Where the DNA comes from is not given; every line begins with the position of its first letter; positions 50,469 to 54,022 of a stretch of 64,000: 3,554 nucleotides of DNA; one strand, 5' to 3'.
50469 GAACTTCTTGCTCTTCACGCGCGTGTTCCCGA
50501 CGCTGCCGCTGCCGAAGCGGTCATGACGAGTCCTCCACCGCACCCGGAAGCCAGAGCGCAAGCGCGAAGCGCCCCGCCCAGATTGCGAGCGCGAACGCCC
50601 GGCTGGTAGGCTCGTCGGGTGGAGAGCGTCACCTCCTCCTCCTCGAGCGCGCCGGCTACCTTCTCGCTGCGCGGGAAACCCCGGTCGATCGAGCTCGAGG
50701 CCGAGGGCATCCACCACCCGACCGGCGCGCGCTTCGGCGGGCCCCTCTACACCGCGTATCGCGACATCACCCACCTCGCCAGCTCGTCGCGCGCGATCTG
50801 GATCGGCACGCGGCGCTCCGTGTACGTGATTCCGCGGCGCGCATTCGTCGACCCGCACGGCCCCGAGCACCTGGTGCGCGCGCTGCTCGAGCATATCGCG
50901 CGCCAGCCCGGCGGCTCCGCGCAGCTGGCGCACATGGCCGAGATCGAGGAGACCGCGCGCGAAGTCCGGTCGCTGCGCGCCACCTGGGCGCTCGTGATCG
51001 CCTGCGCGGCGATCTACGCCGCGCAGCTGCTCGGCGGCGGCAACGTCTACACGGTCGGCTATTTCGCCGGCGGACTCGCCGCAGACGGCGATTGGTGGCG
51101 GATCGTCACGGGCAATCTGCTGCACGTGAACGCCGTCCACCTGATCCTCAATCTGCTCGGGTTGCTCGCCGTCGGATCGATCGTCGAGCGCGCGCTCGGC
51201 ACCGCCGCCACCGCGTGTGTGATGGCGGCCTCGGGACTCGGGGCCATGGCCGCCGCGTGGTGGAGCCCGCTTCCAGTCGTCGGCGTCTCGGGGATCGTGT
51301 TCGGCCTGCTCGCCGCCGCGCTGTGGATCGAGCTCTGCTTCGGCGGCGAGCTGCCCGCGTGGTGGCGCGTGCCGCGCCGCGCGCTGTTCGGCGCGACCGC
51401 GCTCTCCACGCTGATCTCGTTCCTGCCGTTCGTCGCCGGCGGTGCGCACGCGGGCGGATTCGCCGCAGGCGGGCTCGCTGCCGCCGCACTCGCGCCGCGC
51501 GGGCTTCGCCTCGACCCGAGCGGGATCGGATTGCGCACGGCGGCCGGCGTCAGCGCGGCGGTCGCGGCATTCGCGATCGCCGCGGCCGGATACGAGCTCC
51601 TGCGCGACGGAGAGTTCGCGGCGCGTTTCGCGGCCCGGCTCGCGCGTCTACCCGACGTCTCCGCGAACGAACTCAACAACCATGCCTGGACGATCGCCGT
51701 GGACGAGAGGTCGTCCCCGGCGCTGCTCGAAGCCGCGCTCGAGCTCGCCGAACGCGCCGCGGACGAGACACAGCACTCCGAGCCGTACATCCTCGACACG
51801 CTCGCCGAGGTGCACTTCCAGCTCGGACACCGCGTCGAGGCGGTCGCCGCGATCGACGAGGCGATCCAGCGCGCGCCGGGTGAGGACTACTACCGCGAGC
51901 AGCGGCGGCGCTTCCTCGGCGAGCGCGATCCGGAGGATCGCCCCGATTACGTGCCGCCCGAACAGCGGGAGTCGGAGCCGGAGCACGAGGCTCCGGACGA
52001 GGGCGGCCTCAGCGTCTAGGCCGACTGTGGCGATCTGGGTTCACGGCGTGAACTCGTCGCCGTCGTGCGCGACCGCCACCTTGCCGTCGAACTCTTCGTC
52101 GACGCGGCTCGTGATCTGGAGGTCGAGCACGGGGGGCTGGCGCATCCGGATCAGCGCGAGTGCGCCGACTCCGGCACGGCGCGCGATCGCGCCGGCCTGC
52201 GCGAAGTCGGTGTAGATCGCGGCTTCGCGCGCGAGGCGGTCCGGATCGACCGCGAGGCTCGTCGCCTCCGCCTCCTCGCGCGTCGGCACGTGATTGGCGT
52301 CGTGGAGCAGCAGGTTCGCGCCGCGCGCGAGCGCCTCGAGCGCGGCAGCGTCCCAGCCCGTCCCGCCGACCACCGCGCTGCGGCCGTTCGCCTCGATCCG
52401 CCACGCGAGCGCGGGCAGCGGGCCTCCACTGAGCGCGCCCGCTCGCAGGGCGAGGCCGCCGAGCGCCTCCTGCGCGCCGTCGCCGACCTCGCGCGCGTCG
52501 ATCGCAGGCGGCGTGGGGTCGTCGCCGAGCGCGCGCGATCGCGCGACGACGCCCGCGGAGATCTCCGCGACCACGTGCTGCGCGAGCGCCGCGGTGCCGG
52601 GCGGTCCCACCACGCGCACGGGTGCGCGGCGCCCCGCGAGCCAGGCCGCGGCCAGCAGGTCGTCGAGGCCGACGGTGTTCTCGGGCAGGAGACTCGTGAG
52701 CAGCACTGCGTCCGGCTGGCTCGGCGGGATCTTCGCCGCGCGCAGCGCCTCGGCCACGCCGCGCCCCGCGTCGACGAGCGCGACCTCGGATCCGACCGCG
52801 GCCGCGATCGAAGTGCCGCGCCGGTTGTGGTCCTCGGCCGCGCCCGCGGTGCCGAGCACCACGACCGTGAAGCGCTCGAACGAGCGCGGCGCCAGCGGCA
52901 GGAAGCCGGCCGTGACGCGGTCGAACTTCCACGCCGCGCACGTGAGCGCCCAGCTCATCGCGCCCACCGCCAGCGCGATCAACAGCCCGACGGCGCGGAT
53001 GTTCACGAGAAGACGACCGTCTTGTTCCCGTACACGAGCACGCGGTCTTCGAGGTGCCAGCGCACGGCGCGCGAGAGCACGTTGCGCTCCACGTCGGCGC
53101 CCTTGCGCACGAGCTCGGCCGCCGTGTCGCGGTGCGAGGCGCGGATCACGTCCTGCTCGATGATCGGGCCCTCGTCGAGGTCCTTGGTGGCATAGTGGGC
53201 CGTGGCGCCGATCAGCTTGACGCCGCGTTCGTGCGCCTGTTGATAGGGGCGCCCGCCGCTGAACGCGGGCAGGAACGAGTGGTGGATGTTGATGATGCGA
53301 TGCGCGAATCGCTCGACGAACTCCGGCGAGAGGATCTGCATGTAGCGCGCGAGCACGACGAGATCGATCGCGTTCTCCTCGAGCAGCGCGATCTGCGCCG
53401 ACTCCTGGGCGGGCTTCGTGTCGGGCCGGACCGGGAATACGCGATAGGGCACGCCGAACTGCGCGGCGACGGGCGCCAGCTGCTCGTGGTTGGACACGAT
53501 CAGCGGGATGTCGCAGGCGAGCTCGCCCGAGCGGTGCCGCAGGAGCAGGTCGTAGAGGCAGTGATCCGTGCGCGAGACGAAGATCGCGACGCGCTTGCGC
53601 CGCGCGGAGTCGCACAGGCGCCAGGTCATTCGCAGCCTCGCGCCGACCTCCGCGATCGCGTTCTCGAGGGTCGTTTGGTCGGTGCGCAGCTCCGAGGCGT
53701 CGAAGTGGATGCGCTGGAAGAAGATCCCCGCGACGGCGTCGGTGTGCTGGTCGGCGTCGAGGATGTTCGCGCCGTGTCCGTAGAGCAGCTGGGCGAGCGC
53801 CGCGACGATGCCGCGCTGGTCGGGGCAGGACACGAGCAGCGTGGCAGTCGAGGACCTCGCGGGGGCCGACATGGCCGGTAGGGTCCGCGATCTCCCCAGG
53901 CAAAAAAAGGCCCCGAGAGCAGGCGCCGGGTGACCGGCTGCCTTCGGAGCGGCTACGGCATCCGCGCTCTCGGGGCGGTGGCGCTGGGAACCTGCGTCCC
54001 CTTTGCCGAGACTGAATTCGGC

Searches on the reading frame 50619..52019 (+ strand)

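Call 7: search_protein_families(library=pfam, proteins=[window:50619-52019:+])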
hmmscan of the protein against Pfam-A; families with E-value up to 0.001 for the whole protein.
window:50619-52019:+ (466 aa): 1 family
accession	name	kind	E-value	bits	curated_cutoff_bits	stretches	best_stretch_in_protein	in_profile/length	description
PF01694.28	Rhomboid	-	8.7e-18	65.3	22.6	1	157-292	2-141/143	Rhomboid domain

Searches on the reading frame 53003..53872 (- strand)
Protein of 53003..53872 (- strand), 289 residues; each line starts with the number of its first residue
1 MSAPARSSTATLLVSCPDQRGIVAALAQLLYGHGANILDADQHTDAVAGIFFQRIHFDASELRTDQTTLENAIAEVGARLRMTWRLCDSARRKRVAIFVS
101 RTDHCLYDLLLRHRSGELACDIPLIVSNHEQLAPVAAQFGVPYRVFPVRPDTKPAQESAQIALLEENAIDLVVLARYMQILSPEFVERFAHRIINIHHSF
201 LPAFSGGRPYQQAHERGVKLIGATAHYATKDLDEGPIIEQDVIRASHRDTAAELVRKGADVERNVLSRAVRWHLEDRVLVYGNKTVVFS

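Call 7: search_protein_families(library=pfam, proteins=[window:53003-53872:-])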
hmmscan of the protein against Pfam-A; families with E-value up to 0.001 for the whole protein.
window:53003-53872:- (289 aa): 2 families
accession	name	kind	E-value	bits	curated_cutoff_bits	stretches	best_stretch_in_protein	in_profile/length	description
PF00551.24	Formyl_trans_N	-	5.7e-42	143.9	26.1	1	93-270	1-181/181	Formyl transferase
PF01842.31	ACT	-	3.7e-09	36.6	27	1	11-71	2-63/66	ACT domain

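Call 9: find_related_loci(query=window:53003-53872:-, collection=genome_contigs, flank=3000)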
Query window:53003-53872:- (289 aa) in genome_contigs; peptide patterns used: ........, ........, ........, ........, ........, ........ (x = any residue, [..] = any of these).
600 stretches matched a pattern (row limit reached: there are more); 596 encode a relative of the query (tblastn E <= 1e-3); the best 80 are kept; 80 distinct loci.
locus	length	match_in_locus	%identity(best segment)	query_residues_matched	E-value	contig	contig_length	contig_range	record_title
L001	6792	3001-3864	72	2-289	4e-140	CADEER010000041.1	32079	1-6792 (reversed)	uncultured bacterium isolate Bacteria sp. RBC016 genome assembly, contig: MAG016_41, whole genome shotgun sequence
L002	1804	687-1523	73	10-288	1e-146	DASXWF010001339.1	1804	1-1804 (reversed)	MAG TPA_asm: Polyangiaceae bacterium isolate SMAG_U4764 k141_394534, whole genome shotgun sequence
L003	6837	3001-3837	65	11-289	2e-126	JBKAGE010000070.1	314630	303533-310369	MAG: Bradymonadia bacterium isolate Ske_MAG24 Ske_MAG24_0070, whole genome shotgun sequence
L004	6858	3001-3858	67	7-288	1e-123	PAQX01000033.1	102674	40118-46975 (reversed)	MAG: Deltaproteobacteria bacterium isolate SP124 149671, whole genome shotgun sequence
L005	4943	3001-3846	57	7-288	9e-111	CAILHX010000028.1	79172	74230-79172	MAG: uncultured Methylophilaceae bacterium isolate AM-lipid-02-D5_bin-0398 genome assembly, contig: bin-0398:28/56, whol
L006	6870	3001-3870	57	4-288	4e-110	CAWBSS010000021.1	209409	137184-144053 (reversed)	MAG: uncultured Acidobacteriaceae bacterium isolate MFD04570.bin.1.113 genome assembly, contig: contig_172513, whole gen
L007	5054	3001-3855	59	2-288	6e-109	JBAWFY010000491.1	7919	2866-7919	MAG: Terracidiphilus sp. isolate MFD04429_ilm_asm_bin3 k127_454105, whole genome shotgun sequence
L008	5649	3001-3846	61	8-289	8e-109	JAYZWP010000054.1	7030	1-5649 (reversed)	MAG: Pseudomonadota bacterium isolate XB_MAG567 DB_MAG567_0054, whole genome shotgun sequence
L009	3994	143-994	57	5-288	5e-109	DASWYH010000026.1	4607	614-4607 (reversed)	MAG TPA_asm: Gemmata sp. isolate SMAG_U3706 k141_257020, whole genome shotgun sequence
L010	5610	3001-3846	56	7-288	1e-108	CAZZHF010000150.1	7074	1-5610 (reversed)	MAG TPA_asm: uncultured Gammaproteobacteria bacterium isolate SRP287453_co1_265 genome assembly, contig: NODE_20690_leng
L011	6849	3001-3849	57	7-289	6e-108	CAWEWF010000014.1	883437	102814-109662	MAG: uncultured Verrucomicrobiae bacterium isolate MFD03346.bin.1.96 genome assembly, contig: contig_9210, whole genome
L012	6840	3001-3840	58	9-288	4e-107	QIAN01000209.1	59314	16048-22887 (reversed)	MAG: Acidobacteria bacterium isolate gp1 AA128 14_0903_13_30cm_scaffold_2200267_curated, whole genome shotgun sequence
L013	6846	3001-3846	57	7-288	7e-107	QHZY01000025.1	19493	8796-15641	MAG: Acidobacteria bacterium isolate gp1 AA143 14_0929_09_20cm_scaffold_412_curated, whole genome shotgun sequence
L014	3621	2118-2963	54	7-288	2e-108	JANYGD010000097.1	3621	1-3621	MAG: Methylotenera sp. isolate 340R_metabinner_32 340R_k141_129846, whole genome shotgun sequence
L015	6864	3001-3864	55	7-288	1e-106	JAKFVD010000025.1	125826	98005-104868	MAG: Methylotenera sp. isolate D2_Bin_10 D2_0000028, whole genome shotgun sequence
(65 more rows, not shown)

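Call 14: find_homologous_proteins(query=window:53003-53872:-, max_evalue=1e-60)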
Query window:53003-53872:- (289 aa): 7981 proteins with E <= 1e-60 among 8000 candidates; the best 120 are listed.
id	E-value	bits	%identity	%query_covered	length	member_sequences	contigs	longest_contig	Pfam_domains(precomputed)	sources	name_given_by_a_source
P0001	3.6e-188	642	100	100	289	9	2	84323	PF00551.25,PF01842.32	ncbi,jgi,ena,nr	ncbi:MAG TPA: formyltetrahydrofolate deformylase [Myxococcota bacterium]|nr:formyltetrahydrofolate d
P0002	3.2e-167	573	90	99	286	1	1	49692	PF00551.25,PF01842.32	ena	-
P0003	3.5e-167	573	90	99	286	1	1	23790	PF00551.25,PF01842.32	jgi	-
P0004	2.4e-166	570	89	100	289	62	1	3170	PF00551.25,PF01842.32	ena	-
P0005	3.8e-166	569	90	98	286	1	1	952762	PF00551.25,PF01842.32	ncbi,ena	-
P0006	3.7e-165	566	88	99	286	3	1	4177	PF00551.25,PF01842.32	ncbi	-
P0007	4.0e-164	563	89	100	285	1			PF00551.25,PF01842.32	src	-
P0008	2.4e-163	560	89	98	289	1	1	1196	PF00551.25,PF01842.32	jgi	jgi:formyltetrahydrofolate deformylase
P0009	1.0e-162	558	88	100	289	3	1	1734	PF00551.25,PF01842.32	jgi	jgi:formyltetrahydrofolate deformylase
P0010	1.8e-162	557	85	100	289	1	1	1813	PF00551.25,PF01842.32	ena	-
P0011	1.9e-162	557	89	98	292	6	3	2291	PF00551.25,PF01842.32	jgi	jgi:formyltetrahydrofolate deformylase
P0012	7.2e-161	552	87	99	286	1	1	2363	PF00551.25,PF01842.32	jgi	jgi:formyltetrahydrofolate deformylase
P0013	3.8e-157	540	85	100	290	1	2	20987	PF00551.25,PF01842.32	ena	-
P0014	5.4e-156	536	86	97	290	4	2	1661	PF00551.25,PF01842.32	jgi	jgi:formyltetrahydrofolate deformylase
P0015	5.6e-156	536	84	100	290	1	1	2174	PF00551.25,PF01842.32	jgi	-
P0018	7.8e-153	526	83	100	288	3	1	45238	PF00551.25,PF01842.32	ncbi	-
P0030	8.4e-148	509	79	100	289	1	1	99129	PF00551.25,PF01842.32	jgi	-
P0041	1.1e-145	502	81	96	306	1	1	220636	PF00551.25,PF01842.32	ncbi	ncbi:MAG: formyltetrahydrofolate deformylase [Myxococcota bacterium]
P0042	2.4e-145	501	79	98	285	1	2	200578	PF00551.25,PF01842.32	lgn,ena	-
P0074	1.7e-139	482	77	98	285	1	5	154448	PF00551.25,PF01842.32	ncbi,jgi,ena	jgi:formyltetrahydrofolate deformylase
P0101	6.9e-138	477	71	100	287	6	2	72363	PF00551.25,PF01842.32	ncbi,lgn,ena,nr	ncbi:MAG: formyltetrahydrofolate deformylase [Myxococcales bacterium]|nr:formyltetrahydrofolate defo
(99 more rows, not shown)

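Call 15: find_encoding_contigs(protein=P0005, flank=3000, max_places=1)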
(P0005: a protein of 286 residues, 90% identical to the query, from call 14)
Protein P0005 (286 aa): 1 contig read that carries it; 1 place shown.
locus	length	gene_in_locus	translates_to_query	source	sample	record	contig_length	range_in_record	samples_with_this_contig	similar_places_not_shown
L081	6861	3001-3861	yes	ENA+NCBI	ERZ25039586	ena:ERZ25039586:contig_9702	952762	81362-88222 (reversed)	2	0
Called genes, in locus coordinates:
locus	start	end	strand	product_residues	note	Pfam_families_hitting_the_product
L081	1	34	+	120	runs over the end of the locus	-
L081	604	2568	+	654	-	PF01011:PQQ, PF13360:PQQ_2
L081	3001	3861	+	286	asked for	PF01842:ACT, PF00551:Formyl_trans_N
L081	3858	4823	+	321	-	-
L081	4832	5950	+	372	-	-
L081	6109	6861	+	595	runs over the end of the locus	-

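Call 16: find_encoding_contigs(protein=P0002, flank=3000, max_places=1)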
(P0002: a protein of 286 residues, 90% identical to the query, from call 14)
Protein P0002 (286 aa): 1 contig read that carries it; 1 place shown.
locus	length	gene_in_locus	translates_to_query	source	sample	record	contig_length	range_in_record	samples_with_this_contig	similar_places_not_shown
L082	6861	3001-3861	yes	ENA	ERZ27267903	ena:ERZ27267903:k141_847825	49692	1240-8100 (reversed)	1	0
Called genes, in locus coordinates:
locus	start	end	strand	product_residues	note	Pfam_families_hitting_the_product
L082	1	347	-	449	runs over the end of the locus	PF01757:Acyl_transf_3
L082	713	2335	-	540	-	PF00501:AMP-binding, PF13193:AMP-binding_C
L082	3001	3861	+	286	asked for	PF01842:ACT, PF00551:Formyl_trans_N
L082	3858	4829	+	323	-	-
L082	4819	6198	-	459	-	PF01694:Rhomboid, PF13424:TPR_12 (faint)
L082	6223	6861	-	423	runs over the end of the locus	-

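Call 17: find_encoding_contigs(protein=P0018, flank=3000, max_places=1)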
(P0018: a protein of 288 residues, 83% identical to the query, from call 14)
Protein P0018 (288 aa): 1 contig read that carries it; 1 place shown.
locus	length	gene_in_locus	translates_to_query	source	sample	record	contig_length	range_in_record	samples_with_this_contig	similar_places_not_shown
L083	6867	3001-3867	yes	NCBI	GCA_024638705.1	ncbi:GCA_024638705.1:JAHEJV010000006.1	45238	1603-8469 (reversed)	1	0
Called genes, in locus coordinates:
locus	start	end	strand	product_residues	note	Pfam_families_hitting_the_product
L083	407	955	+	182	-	PF00571:CBS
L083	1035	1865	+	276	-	PF00198:2-oxoacid_dh (faint)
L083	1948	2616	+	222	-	PF00440:TetR_N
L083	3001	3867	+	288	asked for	PF01842:ACT, PF00551:Formyl_trans_N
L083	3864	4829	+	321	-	-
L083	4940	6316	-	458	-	PF01694:Rhomboid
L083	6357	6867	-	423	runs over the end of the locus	-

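Call 18: find_encoding_contigs(protein=P0030, flank=3000, max_places=1)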
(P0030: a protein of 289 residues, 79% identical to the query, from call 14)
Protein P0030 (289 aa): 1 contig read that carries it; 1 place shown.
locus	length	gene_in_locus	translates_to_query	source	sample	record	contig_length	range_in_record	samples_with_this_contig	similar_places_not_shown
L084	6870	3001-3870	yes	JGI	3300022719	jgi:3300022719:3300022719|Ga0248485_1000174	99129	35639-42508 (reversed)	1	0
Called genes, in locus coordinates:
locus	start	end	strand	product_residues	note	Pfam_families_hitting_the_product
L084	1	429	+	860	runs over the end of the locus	PF01564:Spermine_synth (weak)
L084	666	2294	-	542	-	PF00501:AMP-binding, PF13193:AMP-binding_C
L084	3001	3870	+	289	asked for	PF01842:ACT, PF00551:Formyl_trans_N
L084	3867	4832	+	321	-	PF00753:Lactamase_B (weak)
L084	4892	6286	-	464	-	PF01694:Rhomboid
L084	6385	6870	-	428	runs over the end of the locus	-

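Call 19: find_encoding_contigs(protein=P0041, flank=3000, max_places=1)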
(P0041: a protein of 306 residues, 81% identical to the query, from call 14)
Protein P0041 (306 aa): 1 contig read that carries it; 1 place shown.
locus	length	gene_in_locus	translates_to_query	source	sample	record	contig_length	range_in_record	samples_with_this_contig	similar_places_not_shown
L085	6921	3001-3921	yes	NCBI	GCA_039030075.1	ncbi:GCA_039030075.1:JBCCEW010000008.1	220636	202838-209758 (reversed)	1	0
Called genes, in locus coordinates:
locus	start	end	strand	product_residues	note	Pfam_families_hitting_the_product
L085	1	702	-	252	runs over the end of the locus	PF03009:GDPD, PF13653:GDPD_2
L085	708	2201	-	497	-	PF00370:FGGY_N, PF02782:FGGY_C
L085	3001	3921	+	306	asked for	PF01842:ACT, PF00551:Formyl_trans_N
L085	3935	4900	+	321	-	-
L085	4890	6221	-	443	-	PF01694:Rhomboid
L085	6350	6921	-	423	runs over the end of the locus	-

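Call 20: find_encoding_contigs(protein=P0042, flank=3000, max_places=1)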
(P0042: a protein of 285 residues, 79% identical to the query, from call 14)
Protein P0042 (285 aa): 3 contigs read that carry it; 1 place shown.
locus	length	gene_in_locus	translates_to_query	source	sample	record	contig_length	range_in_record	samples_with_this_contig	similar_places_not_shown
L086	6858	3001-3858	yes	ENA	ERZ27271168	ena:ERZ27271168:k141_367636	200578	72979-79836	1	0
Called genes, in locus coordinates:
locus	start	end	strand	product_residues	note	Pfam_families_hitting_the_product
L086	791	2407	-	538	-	PF00501:AMP-binding, PF13193:AMP-binding_C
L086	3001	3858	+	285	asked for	PF01842:ACT, PF00551:Formyl_trans_N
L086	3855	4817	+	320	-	-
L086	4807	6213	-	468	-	PF01694:Rhomboid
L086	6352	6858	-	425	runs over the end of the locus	-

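Call 21: find_encoding_contigs(protein=P0074, flank=3000, max_places=1)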
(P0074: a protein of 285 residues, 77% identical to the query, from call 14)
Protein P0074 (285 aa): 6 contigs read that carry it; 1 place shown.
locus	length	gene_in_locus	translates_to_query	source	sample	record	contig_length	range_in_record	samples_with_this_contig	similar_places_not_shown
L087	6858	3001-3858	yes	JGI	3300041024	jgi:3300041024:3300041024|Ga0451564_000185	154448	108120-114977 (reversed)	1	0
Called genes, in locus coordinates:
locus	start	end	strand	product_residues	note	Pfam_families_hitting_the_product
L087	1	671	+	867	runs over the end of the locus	PF01564:Spermine_synth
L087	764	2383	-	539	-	PF00501:AMP-binding, PF13193:AMP-binding_C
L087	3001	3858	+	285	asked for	PF01842:ACT, PF00551:Formyl_trans_N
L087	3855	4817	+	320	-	-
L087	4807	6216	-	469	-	PF01694:Rhomboid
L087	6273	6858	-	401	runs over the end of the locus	-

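Call 22: find_encoding_contigs(protein=P0101, flank=3000, max_places=1)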
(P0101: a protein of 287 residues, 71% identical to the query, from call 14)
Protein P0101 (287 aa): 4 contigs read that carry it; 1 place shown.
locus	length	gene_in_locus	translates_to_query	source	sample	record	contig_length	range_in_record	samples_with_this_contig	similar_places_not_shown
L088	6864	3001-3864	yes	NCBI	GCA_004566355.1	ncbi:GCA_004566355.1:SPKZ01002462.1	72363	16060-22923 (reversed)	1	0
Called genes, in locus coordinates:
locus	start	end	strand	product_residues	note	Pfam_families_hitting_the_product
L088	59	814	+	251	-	PF01925:TauE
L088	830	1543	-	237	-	PF00561:Abhydrolase_1, PF12146:Hydrolase_4, PF12697:Abhydrolase_6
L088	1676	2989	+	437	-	PF07690:MFS_1, PF13347:MFS_2, PF07690:MFS_1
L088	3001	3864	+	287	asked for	PF01842:ACT, PF00551:Formyl_trans_N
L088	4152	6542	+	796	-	PF08448:PAS_4, PF00512:HisKA (weak), PF02518:HATPase_c, PF00072:Response_reg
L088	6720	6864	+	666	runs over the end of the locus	PF12228:DUF3604 (weak)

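Call 45: search_protein_families(library=ncbifam, proteins=[L084:666-2294:-, window:53003-53872:-], max_evalue=0.00001)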
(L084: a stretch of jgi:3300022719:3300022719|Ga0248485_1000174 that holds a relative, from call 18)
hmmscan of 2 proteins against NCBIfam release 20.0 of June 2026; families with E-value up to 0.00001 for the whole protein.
L084:666-2294:- (542 aa): 106 families (the best 25 are shown)
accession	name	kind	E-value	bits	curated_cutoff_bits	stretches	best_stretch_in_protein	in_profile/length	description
NF006020.0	PRK08162.1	subfamily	2.7e-207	689.4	677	1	9-532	13-537/545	acyl-CoA synthetase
NF004837.0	PRK06187.1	subfamily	1.8e-139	465.4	476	1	20-537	13-526/531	long-chain-fatty-acid--CoA ligase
NF006182.0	PRK08316.1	subfamily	6.9e-113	377.9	663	1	20-532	16-516/523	fatty acyl-CoA synthetase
NF005801.1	PRK07656.1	equivalog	3.9e-90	302.9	657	1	21-530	7-500/500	FadD3 family acyl-CoA ligase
NF009233.0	PRK12583.1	subfamily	1e-86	291.6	832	2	173-532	196-549/558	fatty acid CoA ligase family protein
NF005307.0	PRK06839.1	equivalog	1.2e-85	288.1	748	1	20-531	7-491/496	o-succinylbenzoate--CoA ligase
NF006572.0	PRK09088.1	equivalog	3e-85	286.8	696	2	152-532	112-486/491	acyl-CoA synthetase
NF006181.0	PRK08314.1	subfamily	1.3e-84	284.5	705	2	177-536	202-557/563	long-chain-fatty-acid--CoA ligase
NF005426.0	PRK07008.1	equivalog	8.2e-84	282.1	822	1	39-532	42-534/545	3-(methylthio)propionyl-CoA ligase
NF004808.0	PRK06155.1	equivalog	4.4e-83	279.4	722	1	14-532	20-521/542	ATP-dependent acyl-CoA ligase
NF002966.0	PRK03640.1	equivalog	8e-83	278.6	556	2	177-532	139-479/483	o-succinylbenzoate--CoA ligase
NF005857.1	PRK07786.1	exception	1.9e-81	274.1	733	1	21-531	15-510/513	fatty-acid--CoA ligase FadD5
NF004114.0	PRK05605.1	equivalog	2.8e-81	273.6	766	2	177-532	219-568/575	long-chain-fatty-acid--CoA ligase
NF004674.0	PRK06018.1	subfamily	6.8e-81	272.6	766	1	39-532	38-533/544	long-chain-fatty-acid--CoA ligase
NF004797.0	PRK06145.1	equivalog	5.8e-79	265.7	850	1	25-532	12-494/499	acyl-CoA synthetase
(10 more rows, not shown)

window:53003-53872:- (289 aa): 6 families
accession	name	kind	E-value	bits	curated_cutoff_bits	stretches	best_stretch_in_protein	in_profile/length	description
NF004684.0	PRK06027.1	subfamily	4.9e-125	416.9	223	1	7-288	4-285/286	formyltetrahydrofolate deformylase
TIGR00655.1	PurU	equivalog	8.5e-118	393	285.95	1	11-288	2-280/280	formyltetrahydrofolate deformylase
TIGR00639.1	PurN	equivalog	1.8e-33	115.7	150.1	1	93-278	1-189/192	phosphoribosylglycinamide formyltransferase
TIGR00460.1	fmt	equivalog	1.9e-16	60.1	201.5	1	145-271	57-182/315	methionyl-tRNA formyltransferase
NF005414.0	PRK06988.1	equivalog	2.3e-12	46.5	316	1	154-270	63-179/311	formyltransferase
NF005998.1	PRK08125.1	equivalog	7.9e-09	34.4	777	1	162-270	69-177/649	bifunctional UDP-4-amino-4-deoxy-L-arabinose formyltransferase/UDP-glucuronic acid oxidase ArnA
